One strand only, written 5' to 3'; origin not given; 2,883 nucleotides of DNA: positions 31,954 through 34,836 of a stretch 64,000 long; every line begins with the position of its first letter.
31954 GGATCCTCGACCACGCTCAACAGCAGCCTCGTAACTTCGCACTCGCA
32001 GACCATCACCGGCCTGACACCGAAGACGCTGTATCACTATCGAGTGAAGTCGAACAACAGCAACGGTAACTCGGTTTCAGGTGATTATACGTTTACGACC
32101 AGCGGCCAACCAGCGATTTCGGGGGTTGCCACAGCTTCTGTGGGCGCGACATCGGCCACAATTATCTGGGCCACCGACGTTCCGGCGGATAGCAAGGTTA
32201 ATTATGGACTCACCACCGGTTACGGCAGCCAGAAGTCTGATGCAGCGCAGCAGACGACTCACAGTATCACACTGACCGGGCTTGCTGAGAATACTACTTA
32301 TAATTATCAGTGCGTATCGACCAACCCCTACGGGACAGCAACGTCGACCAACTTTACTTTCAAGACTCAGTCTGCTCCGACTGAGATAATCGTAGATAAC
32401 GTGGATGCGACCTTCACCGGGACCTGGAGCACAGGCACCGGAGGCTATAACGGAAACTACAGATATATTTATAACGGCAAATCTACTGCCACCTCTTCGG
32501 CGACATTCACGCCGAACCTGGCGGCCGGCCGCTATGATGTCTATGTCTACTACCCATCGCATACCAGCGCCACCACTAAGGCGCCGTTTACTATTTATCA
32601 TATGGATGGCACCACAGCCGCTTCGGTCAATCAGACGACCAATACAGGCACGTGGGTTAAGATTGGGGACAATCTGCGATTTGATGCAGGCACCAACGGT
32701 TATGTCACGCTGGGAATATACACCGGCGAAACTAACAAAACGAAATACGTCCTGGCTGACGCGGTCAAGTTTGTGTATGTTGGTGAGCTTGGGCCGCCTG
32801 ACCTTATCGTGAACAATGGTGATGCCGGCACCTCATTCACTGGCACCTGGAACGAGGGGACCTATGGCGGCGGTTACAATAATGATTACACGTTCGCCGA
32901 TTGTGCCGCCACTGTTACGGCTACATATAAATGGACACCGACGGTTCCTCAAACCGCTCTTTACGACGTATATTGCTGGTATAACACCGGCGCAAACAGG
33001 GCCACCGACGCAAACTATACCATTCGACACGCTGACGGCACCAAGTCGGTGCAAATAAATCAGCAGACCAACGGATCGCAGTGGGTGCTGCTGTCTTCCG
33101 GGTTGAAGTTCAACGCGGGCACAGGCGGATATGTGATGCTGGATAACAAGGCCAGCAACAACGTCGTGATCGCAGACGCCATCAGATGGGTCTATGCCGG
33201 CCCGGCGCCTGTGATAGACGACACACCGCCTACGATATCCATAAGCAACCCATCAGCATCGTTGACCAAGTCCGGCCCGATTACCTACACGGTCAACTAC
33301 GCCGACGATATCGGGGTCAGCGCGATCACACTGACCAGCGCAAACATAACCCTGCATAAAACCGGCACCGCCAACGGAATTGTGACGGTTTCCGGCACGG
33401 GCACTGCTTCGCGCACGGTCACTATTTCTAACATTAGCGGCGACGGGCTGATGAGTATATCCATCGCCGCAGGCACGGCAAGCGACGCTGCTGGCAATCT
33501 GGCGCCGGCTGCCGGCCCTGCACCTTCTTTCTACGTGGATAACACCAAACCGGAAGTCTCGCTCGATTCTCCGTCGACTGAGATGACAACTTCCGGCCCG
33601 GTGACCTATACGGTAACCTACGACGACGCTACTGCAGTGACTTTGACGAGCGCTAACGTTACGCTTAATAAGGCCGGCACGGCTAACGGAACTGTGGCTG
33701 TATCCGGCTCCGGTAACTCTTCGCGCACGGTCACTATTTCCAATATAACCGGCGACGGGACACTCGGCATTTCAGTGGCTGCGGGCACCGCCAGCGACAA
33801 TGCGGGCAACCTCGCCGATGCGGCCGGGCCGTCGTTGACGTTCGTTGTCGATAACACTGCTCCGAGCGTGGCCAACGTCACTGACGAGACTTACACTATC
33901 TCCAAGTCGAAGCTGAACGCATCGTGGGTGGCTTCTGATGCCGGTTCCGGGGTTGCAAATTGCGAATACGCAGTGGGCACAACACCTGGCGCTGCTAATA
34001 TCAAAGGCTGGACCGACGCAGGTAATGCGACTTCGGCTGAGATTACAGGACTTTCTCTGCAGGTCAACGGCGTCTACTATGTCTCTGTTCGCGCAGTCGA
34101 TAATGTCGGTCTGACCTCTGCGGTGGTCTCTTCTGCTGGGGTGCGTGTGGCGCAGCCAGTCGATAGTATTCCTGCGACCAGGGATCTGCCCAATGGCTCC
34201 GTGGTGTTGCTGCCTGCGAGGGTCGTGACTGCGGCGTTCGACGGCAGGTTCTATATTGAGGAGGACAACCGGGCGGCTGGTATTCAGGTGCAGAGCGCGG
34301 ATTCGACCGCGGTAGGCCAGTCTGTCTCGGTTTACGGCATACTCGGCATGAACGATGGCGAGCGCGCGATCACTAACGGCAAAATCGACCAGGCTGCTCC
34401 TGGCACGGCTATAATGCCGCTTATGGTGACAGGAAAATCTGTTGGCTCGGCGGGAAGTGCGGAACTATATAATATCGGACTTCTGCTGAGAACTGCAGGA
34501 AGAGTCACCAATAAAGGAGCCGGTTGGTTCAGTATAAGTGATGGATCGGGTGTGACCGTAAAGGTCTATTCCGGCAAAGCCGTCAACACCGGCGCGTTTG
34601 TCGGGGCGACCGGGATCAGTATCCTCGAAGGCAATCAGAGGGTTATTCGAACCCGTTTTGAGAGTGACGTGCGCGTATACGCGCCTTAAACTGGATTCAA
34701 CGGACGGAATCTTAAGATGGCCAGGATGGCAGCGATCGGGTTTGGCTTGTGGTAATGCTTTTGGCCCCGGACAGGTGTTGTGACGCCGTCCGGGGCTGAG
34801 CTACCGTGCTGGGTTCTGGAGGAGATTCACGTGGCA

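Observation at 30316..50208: Array of four giant secreted mosaic proteins: three GHL10-like heads and one cysteine-peptidase head on a shared set of tail modules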

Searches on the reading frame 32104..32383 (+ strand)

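Call 23: search_protein_families(library=pfam, proteins=[window:32104-32383:+], max_evalue=1)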
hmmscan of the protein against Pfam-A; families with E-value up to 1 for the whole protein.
window:32104-32383:+ (93 aa): 6 families
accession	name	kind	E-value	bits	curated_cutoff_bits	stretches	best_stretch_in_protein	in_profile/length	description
PF16656.11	Pur_ac_phosph_N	-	4.9e-10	40.3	30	1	9-88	5-93/93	Purple acid Phosphatase, N-terminal domain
PF00041.27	fn3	-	0.0029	18.2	25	1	6-76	4-72/84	Fibronectin type III domain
PF25077.1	DUF7800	-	0.0033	18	27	1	12-69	12-68/89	Domain of unknown function (DUF7800)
PF17425.8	Arylsulfotran_N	-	0.058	13.9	24.2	1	38-88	37-87/88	Arylsulfotransferase Ig-like domain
PF07679.22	I-set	-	0.061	13.8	23.7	1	19-82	31-85/90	Immunoglobulin I-set domain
PF25059.1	FN3_DSCAM-DSCAML_C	-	0.1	13.4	39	1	48-89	40-80/89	DSCAM/DSCAML C-terminal Fn3-like domain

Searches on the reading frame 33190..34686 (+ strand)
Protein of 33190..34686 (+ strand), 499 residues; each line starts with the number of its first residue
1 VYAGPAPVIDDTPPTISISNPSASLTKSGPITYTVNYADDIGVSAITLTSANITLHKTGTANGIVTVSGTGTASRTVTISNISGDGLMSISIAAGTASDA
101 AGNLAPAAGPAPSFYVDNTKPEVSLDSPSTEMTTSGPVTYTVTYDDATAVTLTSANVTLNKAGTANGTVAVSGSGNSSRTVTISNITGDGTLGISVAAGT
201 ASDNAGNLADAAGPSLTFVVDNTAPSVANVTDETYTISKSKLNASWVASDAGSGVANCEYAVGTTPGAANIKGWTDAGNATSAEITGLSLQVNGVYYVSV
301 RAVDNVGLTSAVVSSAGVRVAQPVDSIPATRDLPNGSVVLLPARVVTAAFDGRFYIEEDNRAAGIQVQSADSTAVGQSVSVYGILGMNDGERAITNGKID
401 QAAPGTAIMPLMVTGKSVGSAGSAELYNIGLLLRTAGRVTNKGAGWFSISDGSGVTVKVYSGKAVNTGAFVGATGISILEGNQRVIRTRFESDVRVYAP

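Call 23: search_protein_families(library=pfam, proteins=[window:33190-34686:+], max_evalue=1)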
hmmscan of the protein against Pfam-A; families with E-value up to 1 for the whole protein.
window:33190-34686:+ (499 aa): 1 family
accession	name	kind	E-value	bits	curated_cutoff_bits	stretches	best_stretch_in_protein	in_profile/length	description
PF25788.1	Ig_Rha78A_N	-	0.028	15.1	27.4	1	233-316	11-97/105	Rha78A-like, N-terminal immunoglobulin domain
